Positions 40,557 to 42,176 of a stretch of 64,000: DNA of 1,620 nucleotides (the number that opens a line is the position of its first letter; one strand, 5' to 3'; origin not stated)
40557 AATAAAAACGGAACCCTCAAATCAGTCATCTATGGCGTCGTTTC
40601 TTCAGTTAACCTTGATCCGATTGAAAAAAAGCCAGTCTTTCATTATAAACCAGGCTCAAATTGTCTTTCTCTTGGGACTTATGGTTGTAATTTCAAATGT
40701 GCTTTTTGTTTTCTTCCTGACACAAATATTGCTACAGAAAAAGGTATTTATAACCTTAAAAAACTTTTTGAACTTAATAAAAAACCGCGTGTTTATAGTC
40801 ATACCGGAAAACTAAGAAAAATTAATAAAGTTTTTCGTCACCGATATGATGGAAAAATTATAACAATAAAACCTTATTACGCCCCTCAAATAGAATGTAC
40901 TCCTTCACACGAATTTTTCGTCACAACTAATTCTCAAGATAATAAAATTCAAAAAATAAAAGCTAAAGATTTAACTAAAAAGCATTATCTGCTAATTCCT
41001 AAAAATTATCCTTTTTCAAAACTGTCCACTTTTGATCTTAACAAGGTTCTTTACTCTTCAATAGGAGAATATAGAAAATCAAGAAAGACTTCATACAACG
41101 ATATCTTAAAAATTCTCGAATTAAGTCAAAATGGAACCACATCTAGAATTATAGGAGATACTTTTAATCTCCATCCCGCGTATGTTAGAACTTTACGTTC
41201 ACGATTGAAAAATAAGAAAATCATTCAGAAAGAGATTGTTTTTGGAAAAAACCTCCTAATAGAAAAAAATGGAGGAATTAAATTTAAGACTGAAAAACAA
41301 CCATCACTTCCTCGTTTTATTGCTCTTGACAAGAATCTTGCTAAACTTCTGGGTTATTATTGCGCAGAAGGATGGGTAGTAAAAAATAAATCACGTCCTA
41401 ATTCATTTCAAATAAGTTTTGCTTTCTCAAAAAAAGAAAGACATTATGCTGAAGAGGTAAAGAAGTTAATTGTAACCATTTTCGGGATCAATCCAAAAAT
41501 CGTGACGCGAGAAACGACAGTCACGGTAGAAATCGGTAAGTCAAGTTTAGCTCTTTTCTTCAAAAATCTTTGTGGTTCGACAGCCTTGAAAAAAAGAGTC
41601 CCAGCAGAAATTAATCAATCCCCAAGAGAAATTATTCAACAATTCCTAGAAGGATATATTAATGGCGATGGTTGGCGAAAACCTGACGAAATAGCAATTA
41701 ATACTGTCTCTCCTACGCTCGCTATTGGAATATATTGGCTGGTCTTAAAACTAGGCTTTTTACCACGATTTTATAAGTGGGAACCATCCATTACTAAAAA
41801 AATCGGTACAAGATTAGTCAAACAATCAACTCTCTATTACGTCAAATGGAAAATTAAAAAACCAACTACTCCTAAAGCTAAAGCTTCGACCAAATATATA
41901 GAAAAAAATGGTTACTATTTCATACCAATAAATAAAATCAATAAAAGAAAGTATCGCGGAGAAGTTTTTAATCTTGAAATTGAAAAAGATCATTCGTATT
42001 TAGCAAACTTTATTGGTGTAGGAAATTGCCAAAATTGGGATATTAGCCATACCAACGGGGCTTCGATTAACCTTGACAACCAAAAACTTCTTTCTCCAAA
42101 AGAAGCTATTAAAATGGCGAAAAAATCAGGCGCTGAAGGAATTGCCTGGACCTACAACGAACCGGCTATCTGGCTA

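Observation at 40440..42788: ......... intein inserted exactly in the CxxxCxxC iron-sulfur motif of an AmmeMemoRadiSam-type radical SAM enzyme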

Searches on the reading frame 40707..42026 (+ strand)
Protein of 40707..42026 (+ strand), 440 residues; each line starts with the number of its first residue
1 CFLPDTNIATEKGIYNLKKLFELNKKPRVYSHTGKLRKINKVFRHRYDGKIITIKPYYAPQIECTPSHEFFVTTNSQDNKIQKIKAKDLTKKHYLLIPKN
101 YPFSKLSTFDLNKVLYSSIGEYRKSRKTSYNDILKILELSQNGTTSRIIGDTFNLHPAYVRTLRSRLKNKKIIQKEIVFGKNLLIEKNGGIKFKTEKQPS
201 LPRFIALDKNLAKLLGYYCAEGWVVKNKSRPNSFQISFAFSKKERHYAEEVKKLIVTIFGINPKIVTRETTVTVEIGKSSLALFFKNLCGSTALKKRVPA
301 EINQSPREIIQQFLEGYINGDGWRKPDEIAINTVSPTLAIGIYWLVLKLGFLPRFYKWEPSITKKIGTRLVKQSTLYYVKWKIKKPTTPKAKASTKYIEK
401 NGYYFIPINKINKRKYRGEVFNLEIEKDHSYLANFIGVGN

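Call 4: search_protein_families(library=pfam, proteins=[window:40707-42026:+], max_evalue=0.1)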
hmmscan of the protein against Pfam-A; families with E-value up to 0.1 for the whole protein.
seq(440 aa): 3 families
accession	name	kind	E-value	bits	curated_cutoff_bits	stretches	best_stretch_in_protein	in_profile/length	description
PF14890.11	Intein_splicing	-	1.6e-16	60.9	35.8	1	35-436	34-151/155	Intein splicing domain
PF14528.11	LAGLIDADG_3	-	1.2e-11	45.1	22.5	2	210-287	3-80/82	LAGLIDADG-like domain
PF22898.2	NOMO1-like_1st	-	0.098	13.2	27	0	389-416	24-49/85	BOS complex subunit NOMO1-like, first beta sandwich domain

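Call 5: search_protein_families(library=ncbifam, proteins=[window:40707-42026:+], max_evalue=0.1)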
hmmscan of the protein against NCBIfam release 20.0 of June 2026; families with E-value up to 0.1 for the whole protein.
seq(440 aa): 8 families
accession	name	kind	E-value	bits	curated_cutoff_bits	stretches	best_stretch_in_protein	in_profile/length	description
NF045703.1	rSAM_Tes_intein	exception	4.5e-16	57.8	1700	1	35-433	215-602/1040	tetraether lipid synthase Tes, intein-containing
NF011303.0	PRK14715.1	equivalog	5.1e-16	57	1585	1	36-415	956-1315/1627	DNA-directed DNA polymerase II large subunit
NF011491.0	PRK14898.1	equivalog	1.4e-14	53.1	783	1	36-357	137-386/860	DNA-directed RNA polymerase subunit A''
NF011418.0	PRK14845.1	equivalog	4.3e-11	41.3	756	1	17-397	57-321/1049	translation initiation factor IF-2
NF011287.0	PRK14698.1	equivalog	1.1e-10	40.2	1238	1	169-353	355-531/1017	V-type ATP synthase subunit A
TIGR01445.1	intein_Nterm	domain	4.5e-10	40.4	24.5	1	1-72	1-83/83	intein N-terminal splicing region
NF038098.1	GyrA_w_intein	exception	0.0038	15.1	1850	1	209-364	237-395/1232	intein-containing DNA gyrase subunit A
TIGR01443.1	intein_Cterm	domain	0.033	14.4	15.6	1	419-439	1-22/24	intein C-terminal splicing region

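Call 28: search_solved_structures(query=window:40707-42026:+, max_evalue=0.01, show_alignments=2)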
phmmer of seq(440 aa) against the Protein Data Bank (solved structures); distinct sequences matched with E-value up to 0.01: 4.
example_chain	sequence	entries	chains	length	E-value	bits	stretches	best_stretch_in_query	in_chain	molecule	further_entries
2cw7_A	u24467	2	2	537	7e-20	74.7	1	202-347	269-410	Endonuclease PI-PkoII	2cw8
7qsu_A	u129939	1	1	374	2.9e-11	46.3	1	193-358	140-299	V-ATPase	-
7qss_A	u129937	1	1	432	4e-11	45.9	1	193-358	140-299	V-type ATP synthase alpha chain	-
2jmz_A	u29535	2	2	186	0.006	18.9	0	37-102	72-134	Hypothetical protein MJ0781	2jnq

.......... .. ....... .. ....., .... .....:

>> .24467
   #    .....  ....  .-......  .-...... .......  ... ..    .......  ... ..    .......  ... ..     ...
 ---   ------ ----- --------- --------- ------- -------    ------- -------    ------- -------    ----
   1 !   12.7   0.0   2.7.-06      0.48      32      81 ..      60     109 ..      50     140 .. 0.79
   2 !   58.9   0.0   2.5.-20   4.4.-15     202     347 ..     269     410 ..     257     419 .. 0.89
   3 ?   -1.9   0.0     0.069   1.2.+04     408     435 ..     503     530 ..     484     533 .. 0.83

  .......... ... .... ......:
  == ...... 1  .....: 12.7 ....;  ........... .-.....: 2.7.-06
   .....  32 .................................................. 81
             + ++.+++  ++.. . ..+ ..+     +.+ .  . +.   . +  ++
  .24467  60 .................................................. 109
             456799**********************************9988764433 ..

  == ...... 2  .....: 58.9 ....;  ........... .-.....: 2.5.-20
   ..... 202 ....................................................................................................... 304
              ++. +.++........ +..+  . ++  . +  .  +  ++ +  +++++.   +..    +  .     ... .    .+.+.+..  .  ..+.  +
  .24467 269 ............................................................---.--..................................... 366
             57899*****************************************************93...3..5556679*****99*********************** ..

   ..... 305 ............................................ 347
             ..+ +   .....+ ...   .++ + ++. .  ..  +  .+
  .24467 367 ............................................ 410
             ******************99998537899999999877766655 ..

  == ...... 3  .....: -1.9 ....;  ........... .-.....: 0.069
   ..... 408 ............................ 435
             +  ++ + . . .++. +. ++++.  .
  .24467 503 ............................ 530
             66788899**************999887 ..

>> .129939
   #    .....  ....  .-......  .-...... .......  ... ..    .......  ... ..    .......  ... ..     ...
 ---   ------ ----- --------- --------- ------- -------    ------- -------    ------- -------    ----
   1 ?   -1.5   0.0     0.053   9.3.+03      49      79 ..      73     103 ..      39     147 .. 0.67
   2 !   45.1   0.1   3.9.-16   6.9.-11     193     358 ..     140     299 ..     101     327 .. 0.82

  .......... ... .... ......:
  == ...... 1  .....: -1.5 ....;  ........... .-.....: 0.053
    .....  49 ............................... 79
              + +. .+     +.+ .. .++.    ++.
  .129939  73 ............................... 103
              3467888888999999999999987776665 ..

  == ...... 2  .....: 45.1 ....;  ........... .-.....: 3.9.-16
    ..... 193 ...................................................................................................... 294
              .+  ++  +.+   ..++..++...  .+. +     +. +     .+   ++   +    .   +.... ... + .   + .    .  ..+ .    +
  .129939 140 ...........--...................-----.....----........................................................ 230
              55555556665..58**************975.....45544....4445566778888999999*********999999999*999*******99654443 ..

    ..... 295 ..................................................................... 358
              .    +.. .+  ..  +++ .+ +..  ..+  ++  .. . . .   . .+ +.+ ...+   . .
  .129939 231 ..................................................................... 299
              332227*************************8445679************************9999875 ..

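Call 30: find_homologous_proteins(query=window:40707-42026:+, max_evalue=0.00001)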
Query seq(440 aa) (440 aa): 55 proteins with E <= 0.00001 among 6894 candidates.
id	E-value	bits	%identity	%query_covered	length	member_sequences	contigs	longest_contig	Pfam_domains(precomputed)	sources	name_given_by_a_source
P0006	4.9e-152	525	56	100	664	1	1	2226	PF04055.28,PF14528.12,PF14890.12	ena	-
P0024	3.9e-112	394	47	100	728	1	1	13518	PF04055.28,PF14528.12,PF14890.12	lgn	-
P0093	8.8e-109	383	46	100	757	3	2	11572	PF04055.28,PF14528.12,PF14890.12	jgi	-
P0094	3.9e-107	377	43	100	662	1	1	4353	PF04055.28,PF14528.12,PF14890.12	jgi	jgi:pyruvate-formate lyase-activating enzyme/ribosomal protein L23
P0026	9.5e-106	373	45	100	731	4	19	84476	PF04055.28,PF14528.12,PF14890.12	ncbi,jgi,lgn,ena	ncbi:MAG: radical SAM protein [Patescibacteria group bacterium]|jgi:pyruvate-formate lyase-activatin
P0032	7.0e-104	366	44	100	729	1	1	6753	PF04055.28,PF14528.12,PF14890.12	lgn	-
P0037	7.4e-102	360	42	100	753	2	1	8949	PF04055.28,PF14528.12,PF14890.12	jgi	jgi:pyruvate-formate lyase-activating enzyme/intein/homing endonuclease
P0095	2.7e-93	331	42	100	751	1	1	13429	PF04055.28,PF14528.12,PF14890.12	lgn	-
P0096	1.1e-91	326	39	93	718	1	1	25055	PF04055.28,PF14528.12,PF14890.12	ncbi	ncbi:MAG: AmmeMemoRadiSam system radical SAM enzyme [Candidatus Micrarchaeota archaeon]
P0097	6.3e-91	324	38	100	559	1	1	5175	PF14528.12,PF14890.12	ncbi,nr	ncbi:TPA: hypothetical protein HA238_05090, partial [Candidatus Micrarchaeota archaeon]|nr:hypotheti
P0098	1.2e-88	316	39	100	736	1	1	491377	PF04055.28,PF13353.12,PF14528.12,PF14890.12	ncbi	-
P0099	4.9e-88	314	37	100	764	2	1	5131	PF04055.28,PF14528.12,PF14890.12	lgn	-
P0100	2.4e-87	312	37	100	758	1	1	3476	PF04055.28,PF14528.12,PF14890.12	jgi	jgi:putative pyruvate formate lyase activating enzyme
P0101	2.0e-86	309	39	93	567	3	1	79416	PF04055.28,PF14528.12,PF14890.12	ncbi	ncbi:MAG: LAGLIDADG family homing endonuclease [Thermoproteota archaeon]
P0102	7.9e-85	304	40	93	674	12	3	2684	PF14528.12,PF14890.12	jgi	jgi:pyruvate formate lyase activating enzyme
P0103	1.4e-84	303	35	100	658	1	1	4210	PF14528.12,PF14890.12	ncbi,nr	ncbi:MAG: hypothetical protein HY613_06650, partial [Candidatus Rokubacteria bacterium]|nr:hypotheti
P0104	5.5e-84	301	36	100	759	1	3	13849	PF04055.28,PF14528.12,PF14890.12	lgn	-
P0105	7.0e-82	294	36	100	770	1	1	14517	PF04055.28,PF14528.12,PF14890.12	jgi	jgi:putative pyruvate formate lyase activating enzyme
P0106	6.2e-81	291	36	100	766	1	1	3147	PF14528.12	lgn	-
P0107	6.9e-81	291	37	100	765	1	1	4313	PF04055.28,PF14528.12,PF14890.12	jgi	jgi:putative pyruvate formate lyase activating enzyme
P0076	8.7e-81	290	36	100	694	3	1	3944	PF04055.28,PF14528.12,PF14890.12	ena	-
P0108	1.1e-80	290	36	100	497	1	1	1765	PF14528.12,PF14890.12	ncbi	ncbi:MAG: LAGLIDADG family homing endonuclease, partial [Gaiellaceae bacterium]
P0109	4.4e-80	288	36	100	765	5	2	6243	PF04055.28,PF14528.12,PF14890.12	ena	-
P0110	5.3e-78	281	38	88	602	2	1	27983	PF04055.28,PF14528.12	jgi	jgi:pyruvate-formate lyase-activating enzyme/intein/homing endonuclease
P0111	1.8e-77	279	35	100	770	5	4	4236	PF14528.12,PF14890.12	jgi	jgi:putative pyruvate formate lyase activating enzyme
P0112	2.2e-77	279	35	100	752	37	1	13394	PF04480.19,PF04055.28,PF18741.8,PF14528.12,PF14890.12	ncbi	ncbi:DUF559 domain-containing protein, partial [Candidatus Bathyarchaeota archaeon]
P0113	3.1e-77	279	37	94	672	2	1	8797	PF14528.12,PF14890.12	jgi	jgi:putative pyruvate formate lyase activating enzyme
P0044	2.5e-76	276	41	100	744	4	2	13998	PF04055.28,PF14528.12,PF14890.12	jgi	-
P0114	4.0e-76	275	41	77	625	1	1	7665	PF04055.28,PF14528.12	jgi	jgi:AmmeMemoRadiSam system radical SAM enzyme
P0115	5.3e-75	271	38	89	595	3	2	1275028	PF04055.28,PF14528.12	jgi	jgi:pyruvate-formate lyase-activating enzyme/intein/homing endonuclease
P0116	2.0e-74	269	38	90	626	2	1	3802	PF14528.12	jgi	jgi:pyruvate-formate lyase-activating enzyme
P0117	3.9e-74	268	34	100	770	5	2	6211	PF04055.28,PF14528.12,PF14890.12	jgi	jgi:putative pyruvate formate lyase activating enzyme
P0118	2.9e-73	265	35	100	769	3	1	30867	PF04055.28,PF14528.12,PF14890.12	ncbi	-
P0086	2.7e-72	262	33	100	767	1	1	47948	PF04055.28,PF14528.12,PF14890.12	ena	-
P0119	1.7e-69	253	34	100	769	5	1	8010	PF04055.28,PF14528.12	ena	-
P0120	1.7e-67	247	36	87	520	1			PF04055.28,PF14528.12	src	-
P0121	6.8e-65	238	41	66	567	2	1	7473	PF04055.28,PF14528.12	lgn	-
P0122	2.7e-64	236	53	50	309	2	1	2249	PF14890.12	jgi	-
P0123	3.7e-63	232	38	79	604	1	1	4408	PF04055.28,PF14528.12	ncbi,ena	-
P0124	5.9e-60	222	32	100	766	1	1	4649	PF04055.28,PF14890.12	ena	-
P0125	4.5e-55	206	33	100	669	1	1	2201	PF04055.28,PF14528.12,PF14890.12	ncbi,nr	ncbi:MAG: hypothetical protein NT038_09185, partial [Euryarchaeota archaeon]|nr:hypothetical protein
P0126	8.4e-54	201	36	69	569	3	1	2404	PF04055.28,PF14528.12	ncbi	-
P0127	8.9e-54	201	31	100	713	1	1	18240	PF04055.28,PF14528.12,PF14890.12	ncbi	-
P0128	8.2e-45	172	40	59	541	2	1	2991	PF14528.12,PF14890.12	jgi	jgi:pyruvate formate lyase activating enzyme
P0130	1.4e-23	102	30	62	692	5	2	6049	PF14528.12,PF14890.12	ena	-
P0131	2.0e-21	95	26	54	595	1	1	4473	PF13489.13,PF14528.12,PF08241.19,PF08242.19,PF13403.12,PF14890.12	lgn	-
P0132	8.9e-21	93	31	54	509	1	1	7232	PF05204.20,PF14528.12,PF01592.22,PF14890.12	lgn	-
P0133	9.2e-21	93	28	79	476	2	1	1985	PF14528.12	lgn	-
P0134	3.8e-19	87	24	100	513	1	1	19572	PF14528.12,PF01592.22,PF14890.12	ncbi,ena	-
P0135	5.4e-18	83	29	52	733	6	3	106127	PF00145.24,PF14528.12,PF14890.12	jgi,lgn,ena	jgi:DNA (cytosine-5)-methyltransferase 1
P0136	3.5e-17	81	30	52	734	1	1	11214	PF00145.24,PF14528.12,PF14890.12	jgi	jgi:DNA (cytosine-5)-methyltransferase 1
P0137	1.5e-15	75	29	55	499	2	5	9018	PF14528.12,PF01592.22,PF14890.12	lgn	-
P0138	1.7e-15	75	27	54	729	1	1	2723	PF14528.12,PF14890.12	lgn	-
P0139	2.9e-6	45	25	54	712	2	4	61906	PF05203.22,PF14528.12,PF14890.12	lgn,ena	-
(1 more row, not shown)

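Call 57: find_related_loci(query=A3, collection=genome_contigs, flank=1500)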
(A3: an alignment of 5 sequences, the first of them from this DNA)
Query A3 (440 aa) in genome_contigs; peptide patterns used: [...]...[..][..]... (x = any residue, [..] = any of these).
84 stretches matched a pattern; 64 encode a relative of the query (tblastn E <= 1e-3); 64 distinct loci.
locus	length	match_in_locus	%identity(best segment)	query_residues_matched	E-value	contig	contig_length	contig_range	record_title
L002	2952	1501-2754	43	31-440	5e-102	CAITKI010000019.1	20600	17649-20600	uncultured Candidatus Micrarchaeota archaeon isolate AM-lipid-02-D9_bin-1051 genome assembly, contig: bin-1051:019/154,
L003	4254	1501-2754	42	31-440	1e-101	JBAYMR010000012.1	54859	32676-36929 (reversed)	MAG: Candidatus Micrarchaeia archaeon isolate SO_2016_LW1_44 scaffold00364_LW64-88_2016, whole genome shotgun sequence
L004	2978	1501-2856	38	1-440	4e-100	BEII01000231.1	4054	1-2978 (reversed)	Bacterium HR32 DNA, contig: NODE_6350_231, isolate: HRbin32, whole genome shotgun sequence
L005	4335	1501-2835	38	1-440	5e-99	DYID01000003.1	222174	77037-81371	MAG TPA_asm: Anaerolinea sp. isolate TT109_57_62 Afr_mines_TT109_21_length_222174_cov_26_248520, whole genome shotgun se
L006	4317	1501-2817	40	1-440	4e-99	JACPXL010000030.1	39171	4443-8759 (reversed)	MAG: Candidatus Omnitrophota bacterium isolate NC_groundwater_836_Pr1_B-0.1um_47_21 Montesol18_Bp1_scaffold_454733, whol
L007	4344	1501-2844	38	1-440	9e-99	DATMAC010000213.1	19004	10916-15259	MAG TPA_asm: Thermoflexus sp. isolate SMAG_U13315 k141_219953, whole genome shotgun sequence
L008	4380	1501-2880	39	1-440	1e-97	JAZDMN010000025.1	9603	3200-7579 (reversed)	MAG: Candidatus Micrarchaeota archaeon isolate MEGAHIT-group-0.655 k141_20474004, whole genome shotgun sequence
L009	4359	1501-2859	39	1-440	4e-97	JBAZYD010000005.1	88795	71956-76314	MAG: Candidatus Micrarchaeia archaeon isolate SO_2017_GW1_72 NODE_1628_length_88795_cov_1.361359_OW334_2017, whole genom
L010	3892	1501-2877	38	1-440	7e-97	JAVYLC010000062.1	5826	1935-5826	MAG: Nitrososphaerota archaeon isolate BF2_201808_bins_8 BF2_201808_bins_8_scaffold_62, whole genome shotgun sequence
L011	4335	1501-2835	37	1-440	1e-96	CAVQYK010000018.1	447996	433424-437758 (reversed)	MAG: uncultured Chloroflexia bacterium isolate MFD00032.bin.2.234 genome assembly, contig: contig_27457, whole genome sh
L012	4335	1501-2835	38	1-440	4e-96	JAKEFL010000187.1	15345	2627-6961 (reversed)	MAG: Anaerolineae bacterium isolate PMV_2.79 PMV_2.79.k101_1230888, whole genome shotgun sequence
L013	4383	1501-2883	40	1-440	6e-96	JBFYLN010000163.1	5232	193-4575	MAG: Candidatus Micrarchaeota archaeon isolate PPR_0037 k121_3315291, whole genome shotgun sequence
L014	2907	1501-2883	38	1-440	9e-96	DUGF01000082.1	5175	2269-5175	MAG TPA_asm: Candidatus Micrarchaeota archaeon isolate UBA10214 contig_292019, whole genome shotgun sequence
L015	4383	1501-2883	38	1-440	7e-95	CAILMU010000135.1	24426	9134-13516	uncultured Candidatus Micrarchaeota archaeon isolate AlinenSediments_bin-0775 genome assembly, contig: bin-0775:135/246,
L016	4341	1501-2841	38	1-440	9e-95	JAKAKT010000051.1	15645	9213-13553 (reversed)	MAG: Candidatus Micrarchaeota archaeon isolate WY4.bin88 NODE_4651_length_15645_cov_2.395347, whole genome shotgun seque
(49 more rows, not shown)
